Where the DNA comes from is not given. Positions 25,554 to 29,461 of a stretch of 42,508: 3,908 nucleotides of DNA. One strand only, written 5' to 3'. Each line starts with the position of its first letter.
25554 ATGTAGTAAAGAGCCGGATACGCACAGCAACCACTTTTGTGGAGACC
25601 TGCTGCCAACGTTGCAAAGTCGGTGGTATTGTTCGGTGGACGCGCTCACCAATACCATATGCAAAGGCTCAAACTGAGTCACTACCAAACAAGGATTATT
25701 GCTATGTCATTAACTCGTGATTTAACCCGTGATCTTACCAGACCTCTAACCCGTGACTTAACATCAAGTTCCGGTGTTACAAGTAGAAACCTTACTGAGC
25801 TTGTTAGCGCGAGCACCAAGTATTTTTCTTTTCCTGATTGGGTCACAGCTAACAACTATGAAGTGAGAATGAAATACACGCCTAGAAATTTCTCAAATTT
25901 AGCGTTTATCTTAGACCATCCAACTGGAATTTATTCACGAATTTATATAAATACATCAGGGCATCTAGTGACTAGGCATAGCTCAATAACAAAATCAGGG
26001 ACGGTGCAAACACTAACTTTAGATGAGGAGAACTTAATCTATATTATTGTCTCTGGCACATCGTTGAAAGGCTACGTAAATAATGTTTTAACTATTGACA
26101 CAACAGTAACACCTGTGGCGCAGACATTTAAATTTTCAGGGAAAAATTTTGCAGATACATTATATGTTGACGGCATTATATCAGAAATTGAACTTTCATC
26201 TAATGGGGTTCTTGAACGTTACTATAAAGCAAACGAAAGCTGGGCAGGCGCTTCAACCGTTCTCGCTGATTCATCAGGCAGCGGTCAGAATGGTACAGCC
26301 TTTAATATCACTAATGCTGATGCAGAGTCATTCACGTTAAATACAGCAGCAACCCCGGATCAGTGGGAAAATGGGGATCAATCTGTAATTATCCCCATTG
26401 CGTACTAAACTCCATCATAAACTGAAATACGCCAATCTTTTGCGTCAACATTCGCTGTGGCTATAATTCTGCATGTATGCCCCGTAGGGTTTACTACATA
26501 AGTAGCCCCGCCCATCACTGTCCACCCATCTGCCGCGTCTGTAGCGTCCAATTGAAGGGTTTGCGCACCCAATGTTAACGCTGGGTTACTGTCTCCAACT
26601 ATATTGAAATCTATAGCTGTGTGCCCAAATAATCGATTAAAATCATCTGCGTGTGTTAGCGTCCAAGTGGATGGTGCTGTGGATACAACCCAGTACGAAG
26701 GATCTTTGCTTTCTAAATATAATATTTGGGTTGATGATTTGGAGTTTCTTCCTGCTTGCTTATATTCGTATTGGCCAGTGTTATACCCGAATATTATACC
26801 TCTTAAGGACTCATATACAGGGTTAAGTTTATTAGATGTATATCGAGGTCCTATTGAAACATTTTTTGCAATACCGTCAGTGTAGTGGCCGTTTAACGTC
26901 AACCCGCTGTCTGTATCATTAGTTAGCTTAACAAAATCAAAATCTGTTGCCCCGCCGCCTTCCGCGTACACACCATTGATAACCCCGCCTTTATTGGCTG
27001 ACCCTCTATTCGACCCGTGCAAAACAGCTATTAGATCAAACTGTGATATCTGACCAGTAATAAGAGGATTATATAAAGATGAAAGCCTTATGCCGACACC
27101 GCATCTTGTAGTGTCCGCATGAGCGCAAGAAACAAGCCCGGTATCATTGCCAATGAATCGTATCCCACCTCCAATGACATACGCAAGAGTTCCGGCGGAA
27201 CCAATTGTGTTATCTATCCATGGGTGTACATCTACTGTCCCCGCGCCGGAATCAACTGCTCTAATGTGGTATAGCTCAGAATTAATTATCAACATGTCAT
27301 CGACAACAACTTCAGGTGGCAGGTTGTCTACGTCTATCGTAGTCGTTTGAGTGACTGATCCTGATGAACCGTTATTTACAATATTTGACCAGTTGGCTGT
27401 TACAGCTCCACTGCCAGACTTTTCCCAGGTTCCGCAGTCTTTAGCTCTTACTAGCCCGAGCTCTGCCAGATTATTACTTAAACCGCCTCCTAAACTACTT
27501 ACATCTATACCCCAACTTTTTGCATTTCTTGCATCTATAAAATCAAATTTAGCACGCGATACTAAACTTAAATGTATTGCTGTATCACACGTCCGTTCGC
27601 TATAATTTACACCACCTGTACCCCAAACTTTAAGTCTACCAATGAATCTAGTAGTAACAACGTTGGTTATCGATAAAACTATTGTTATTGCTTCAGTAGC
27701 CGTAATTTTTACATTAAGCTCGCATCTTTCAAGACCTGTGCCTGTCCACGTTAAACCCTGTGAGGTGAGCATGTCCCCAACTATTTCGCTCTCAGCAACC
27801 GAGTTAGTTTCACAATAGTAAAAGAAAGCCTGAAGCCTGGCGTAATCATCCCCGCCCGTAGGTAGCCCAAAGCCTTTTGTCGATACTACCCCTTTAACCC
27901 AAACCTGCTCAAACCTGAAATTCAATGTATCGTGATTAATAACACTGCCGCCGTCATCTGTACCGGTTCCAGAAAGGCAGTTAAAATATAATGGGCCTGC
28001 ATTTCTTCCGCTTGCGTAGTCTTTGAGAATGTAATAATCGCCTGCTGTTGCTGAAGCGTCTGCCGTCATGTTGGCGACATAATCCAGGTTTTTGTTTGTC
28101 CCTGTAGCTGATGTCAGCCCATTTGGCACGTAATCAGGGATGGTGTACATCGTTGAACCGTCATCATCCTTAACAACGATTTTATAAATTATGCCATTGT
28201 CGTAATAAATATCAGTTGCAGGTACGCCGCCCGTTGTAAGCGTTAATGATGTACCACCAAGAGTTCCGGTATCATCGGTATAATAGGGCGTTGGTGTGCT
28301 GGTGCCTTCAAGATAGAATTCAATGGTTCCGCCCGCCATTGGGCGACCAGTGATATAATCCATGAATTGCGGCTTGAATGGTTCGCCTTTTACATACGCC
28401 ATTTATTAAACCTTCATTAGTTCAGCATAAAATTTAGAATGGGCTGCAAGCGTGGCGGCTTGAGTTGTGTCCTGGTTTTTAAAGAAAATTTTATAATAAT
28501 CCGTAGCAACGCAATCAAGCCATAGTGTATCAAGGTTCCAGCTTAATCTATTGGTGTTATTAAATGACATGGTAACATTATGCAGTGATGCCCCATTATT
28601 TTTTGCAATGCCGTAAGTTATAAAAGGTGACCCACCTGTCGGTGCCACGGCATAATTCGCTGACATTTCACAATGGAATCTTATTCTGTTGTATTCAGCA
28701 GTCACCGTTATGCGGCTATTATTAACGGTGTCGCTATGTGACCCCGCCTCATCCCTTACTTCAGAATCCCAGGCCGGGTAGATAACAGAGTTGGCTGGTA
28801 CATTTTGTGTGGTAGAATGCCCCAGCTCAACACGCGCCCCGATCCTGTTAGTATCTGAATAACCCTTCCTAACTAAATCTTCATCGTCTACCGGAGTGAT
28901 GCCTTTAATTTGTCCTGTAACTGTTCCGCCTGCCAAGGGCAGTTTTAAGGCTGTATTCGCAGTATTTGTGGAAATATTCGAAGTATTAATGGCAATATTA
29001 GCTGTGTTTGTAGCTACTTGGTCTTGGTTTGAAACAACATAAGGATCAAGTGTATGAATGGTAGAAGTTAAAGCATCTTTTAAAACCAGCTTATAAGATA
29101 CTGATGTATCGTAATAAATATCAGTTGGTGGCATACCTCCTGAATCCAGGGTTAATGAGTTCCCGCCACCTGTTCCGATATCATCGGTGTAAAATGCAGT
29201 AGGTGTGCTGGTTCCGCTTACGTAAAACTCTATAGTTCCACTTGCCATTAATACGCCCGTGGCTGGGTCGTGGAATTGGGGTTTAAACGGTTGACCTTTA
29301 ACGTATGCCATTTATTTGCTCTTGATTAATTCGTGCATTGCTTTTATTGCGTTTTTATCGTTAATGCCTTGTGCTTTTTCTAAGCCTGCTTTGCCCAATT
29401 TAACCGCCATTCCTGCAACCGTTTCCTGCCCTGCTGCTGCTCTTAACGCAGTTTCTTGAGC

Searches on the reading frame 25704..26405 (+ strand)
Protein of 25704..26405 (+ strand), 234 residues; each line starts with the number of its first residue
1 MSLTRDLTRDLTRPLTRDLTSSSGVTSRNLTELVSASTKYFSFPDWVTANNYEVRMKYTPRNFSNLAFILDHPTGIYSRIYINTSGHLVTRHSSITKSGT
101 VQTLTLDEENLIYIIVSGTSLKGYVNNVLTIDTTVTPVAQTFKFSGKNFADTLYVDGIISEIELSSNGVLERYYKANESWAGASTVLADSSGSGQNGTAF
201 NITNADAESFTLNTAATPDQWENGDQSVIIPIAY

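Call 12: search_protein_families(library=pfam, proteins=[window:25704-26405:+], max_evalue=0.01)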
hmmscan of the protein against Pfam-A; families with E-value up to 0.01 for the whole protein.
window:25704-26405:+ (234 aa): 0 families

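Call 13: search_protein_families(library=phrogs, proteins=[window:25704-26405:+], max_evalue=0.01)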
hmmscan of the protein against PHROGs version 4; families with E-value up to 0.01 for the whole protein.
window:25704-26405:+ (234 aa): 0 families

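Call 14: find_related_loci(query=window:25704-26405:+, collection=viral_contigs, flank=4000)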
Query window:25704-26405:+ (234 aa) in viral_contigs; peptide patterns used: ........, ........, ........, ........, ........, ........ (x = any residue, [..] = any of these).
11 stretches matched a pattern, but none encodes a relative of the query by tblastn (E <= 1e-3).

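Call 17: find_encoding_contigs(protein=window:25704-26405:+, flank=3000, max_places=10)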
Protein window:25704-26405:+ (234 aa): 2 contigs read that carry it; 1 place shown.
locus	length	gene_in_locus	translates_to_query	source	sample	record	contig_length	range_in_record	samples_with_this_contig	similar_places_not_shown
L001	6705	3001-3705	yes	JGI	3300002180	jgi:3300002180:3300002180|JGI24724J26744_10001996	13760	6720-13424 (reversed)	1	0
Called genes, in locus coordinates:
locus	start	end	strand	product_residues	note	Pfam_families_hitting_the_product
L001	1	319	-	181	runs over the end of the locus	PF17720:RLIG1 (faint)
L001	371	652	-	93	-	-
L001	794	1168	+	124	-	PF15943:YdaS_toxin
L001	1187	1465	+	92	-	-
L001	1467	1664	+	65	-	-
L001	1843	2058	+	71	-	-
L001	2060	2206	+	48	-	-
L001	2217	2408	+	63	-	-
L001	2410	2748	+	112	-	-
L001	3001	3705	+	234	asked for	-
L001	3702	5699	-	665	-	-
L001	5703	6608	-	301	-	-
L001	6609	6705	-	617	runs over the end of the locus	-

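Call 20: find_homologous_proteins(query=window:25704-26405:+, max_evalue=0.001)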
Query window:25704-26405:+ (234 aa): 5 proteins with E <= 0.001 among 454 candidates.
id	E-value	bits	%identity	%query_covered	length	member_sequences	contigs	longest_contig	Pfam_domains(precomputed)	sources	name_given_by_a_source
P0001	9.7e-147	504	100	100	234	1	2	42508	-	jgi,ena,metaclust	metaclust:\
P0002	3.4e-37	146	41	100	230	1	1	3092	-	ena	-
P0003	1.0e-33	135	39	100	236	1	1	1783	PF13385.14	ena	-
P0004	6.6e-25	106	38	100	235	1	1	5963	-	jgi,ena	-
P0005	1.1e-10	60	30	93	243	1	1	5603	-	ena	-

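Call 21: find_encoding_contigs(protein=P0002, flank=3000)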
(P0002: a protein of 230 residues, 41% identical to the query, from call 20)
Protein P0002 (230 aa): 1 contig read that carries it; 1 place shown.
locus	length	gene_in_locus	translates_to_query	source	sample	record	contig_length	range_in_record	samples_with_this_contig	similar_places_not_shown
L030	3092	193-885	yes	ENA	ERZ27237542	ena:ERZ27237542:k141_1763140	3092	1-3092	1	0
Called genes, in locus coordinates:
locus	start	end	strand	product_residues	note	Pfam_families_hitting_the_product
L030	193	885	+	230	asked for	-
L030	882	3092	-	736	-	?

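Call 22: find_encoding_contigs(protein=P0004, flank=4000)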
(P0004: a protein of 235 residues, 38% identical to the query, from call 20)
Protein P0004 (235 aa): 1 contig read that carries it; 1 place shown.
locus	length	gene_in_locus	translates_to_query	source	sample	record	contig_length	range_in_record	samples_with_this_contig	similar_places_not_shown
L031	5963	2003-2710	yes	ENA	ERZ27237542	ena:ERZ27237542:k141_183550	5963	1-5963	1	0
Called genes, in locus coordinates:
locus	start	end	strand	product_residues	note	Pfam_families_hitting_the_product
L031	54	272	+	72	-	-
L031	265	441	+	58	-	-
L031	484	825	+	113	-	-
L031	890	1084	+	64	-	-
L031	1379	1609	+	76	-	-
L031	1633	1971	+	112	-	-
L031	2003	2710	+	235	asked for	-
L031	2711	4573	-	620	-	PF09008:Head_binding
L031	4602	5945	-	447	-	PF09008:Head_binding, PF10282:Lactonase (weak)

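Call 23: find_encoding_contigs(protein=P0005, flank=4000)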
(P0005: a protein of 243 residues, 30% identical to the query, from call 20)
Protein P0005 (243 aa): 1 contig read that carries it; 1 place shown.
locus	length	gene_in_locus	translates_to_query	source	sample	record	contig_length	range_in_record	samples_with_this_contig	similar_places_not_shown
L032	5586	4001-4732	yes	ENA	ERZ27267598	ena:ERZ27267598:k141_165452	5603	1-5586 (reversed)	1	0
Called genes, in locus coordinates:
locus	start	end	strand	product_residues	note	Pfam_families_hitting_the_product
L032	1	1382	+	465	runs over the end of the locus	?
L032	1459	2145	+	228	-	-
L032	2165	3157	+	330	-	-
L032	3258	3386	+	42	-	-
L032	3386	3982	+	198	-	-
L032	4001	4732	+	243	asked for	-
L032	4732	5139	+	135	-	-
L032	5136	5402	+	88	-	-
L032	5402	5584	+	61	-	?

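Call 24: find_encoding_contigs(protein=P0003, flank=3000)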
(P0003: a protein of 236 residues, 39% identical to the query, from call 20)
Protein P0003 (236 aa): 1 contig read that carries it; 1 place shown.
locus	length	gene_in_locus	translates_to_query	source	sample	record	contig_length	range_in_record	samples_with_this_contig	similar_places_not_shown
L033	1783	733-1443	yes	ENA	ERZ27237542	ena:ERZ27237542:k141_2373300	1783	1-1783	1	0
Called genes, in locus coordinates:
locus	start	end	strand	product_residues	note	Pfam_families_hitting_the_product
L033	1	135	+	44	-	?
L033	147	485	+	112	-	-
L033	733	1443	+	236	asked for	PF13385:Laminin_G_3 (faint)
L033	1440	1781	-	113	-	?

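Call 98: predict_structure(alignment_id=A4)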
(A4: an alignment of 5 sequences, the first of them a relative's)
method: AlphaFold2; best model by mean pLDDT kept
length: 234 residues; sequences in the alignment: 5
mean_pLDDT: 71.2   pTM: 0.70
mean pLDDT of the five models: 71.2, 71.0, 70.1, 64.8, 59.4
residues with pLDDT >= 90: 5; 70-90: 136; 50-70: 72; < 50: 21
segments of 3 or more residues with pLDDT < 50: 1-12, 75-77, 232-234
pLDDT, mean of each block of 10 residues (from residue 1): 37 52 61 75 79 85 65 52 70 76 76 88 88 82 62 71 88 81 76 83 78 66 58 45
secondary structure, 60 per line:
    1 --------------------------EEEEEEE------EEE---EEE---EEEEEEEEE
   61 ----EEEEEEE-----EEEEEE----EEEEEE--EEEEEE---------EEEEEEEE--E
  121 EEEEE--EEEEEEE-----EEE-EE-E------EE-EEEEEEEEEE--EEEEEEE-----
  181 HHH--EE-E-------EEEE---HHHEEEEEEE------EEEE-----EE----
elements in order: E27-33 E40-42 E46-48 E52-60 E65-71 E77-82 E87-92 E95-100 E110-117 E120-125 E128-134 E140-142 E157-166 E169-175 E197-200 E207-213 E220-223

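Call 101: fold_search(model_id=the predicted structure, library=pdb)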
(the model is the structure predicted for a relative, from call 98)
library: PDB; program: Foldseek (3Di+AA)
matches with E <= 10: 1458; with E <= 0.001: 138
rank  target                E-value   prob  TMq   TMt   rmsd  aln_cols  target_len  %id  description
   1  2h0b_A                1.6e-06  1.00  0.50  0.63   3.5       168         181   11  Crystal Structure of the second LNS/LG domain from Neurexin 1 alpha (released 2006-06-20)
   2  2h0b_D                1.9e-06  1.00  0.50  0.62   3.5       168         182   11  Crystal Structure of the second LNS/LG domain from Neurexin 1 alpha (released 2006-06-20)
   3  2h0b_C                2.0e-06  1.00  0.49  0.61   3.8       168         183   11  Crystal Structure of the second LNS/LG domain from Neurexin 1 alpha (released 2006-06-20)
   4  6pnp_A                2.5e-06  1.00  0.49  0.58   3.7       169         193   12  Crystal structure of the splice insert-free neurexin-1 LNS2 domain in complex with neurexophilin-1 (released 2019-10-09)
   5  2r16                  5.0e-06  1.00  0.47  0.61   3.7       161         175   12  Crystal Structure of bovine neurexin 1 alpha LNS/LG domain 4 (with no splice insert) (released 2008-03-25)
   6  3flp_A                1.5e-05  1.00  0.46  0.49   4.0       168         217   11  Crystal structure of native heptameric SAP-like pentraxin from Limulus polyphemus (released 2009-01-20)
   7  1sac_A                1.6e-05  1.00  0.49  0.56   3.0       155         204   10  THE STRUCTURE OF PENTAMERIC HUMAN SERUM AMYLOID P COMPONENT (released 1994-05-31)
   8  7ufg_B                3.1e-05  1.00  0.49  0.11   7.6       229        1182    8  Cryo-EM structure of PAPP-A in complex with IGFBP5 (released 2022-09-28)
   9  3b3q_E                6.0e-05  1.00  0.47  0.57   3.7       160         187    9  Crystal structure of a synaptic adhesion complex (released 2008-01-15)
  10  1gnh_A                6.7e-05  1.00  0.49  0.55   3.3       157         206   11  HUMAN C-REACTIVE PROTEIN (released 1997-01-27)
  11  8a7d_C                6.7e-05  1.00  0.48  0.14   7.7       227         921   10  Partial dimer complex of PAPP-A and its inhibitor STC2 (released 2022-11-02)
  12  8s50_A                7.0e-05  1.00  0.49  0.50   3.8       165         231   10  Cryo-EM structure of the C terminal region of PTX3 with a section of coiled-coil (released 2025-01-22)
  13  2r49                  7.0e-05  1.00  0.31  0.31  13.9       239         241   10  Mutational and Structural Studies of E85I Reveal the Flexible Loops of Fibrobacter succinogenes 1,3-1,4-beta-D-Glucanase (released 2008-09-02)
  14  3bop_A                7.8e-05  1.00  0.45  0.60   3.9       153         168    9  Structure of mouse beta-neurexin 2D4 (released 2008-03-25)
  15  1zm1_B                7.8e-05  0.99  0.25  0.25  16.1       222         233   10  Crystal structures of complex F. succinogenes 1,3-1,4-beta-D-glucanase and beta-1,3-1,4-cellotriose (released 2006-05-10)
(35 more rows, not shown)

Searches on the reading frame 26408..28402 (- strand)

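Call 12: search_protein_families(library=pfam, proteins=[window:26408-28402:-], max_evalue=0.01)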
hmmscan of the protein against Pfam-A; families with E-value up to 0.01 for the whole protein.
window:26408-28402:- (665 aa): 0 families

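Call 13: search_protein_families(library=phrogs, proteins=[window:26408-28402:-], max_evalue=0.01)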
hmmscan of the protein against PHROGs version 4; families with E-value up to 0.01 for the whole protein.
window:26408-28402:- (665 aa): 1 family
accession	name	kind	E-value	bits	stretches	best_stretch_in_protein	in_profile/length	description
phrog_26190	-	unknown function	4e-06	27.3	1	13-91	13-89/260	-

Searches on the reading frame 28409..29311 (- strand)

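Call 12: search_protein_families(library=pfam, proteins=[window:28409-29311:-], max_evalue=0.01)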
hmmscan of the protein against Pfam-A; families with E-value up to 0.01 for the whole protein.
window:28409-29311:- (301 aa): 0 families

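Call 13: search_protein_families(library=phrogs, proteins=[window:28409-29311:-], max_evalue=0.01)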
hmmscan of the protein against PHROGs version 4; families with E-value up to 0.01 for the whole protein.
window:28409-29311:- (301 aa): 1 family
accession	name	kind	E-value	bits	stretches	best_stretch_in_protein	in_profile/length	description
phrog_26190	-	unknown function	3.2e-07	30.9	1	17-99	16-97/260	-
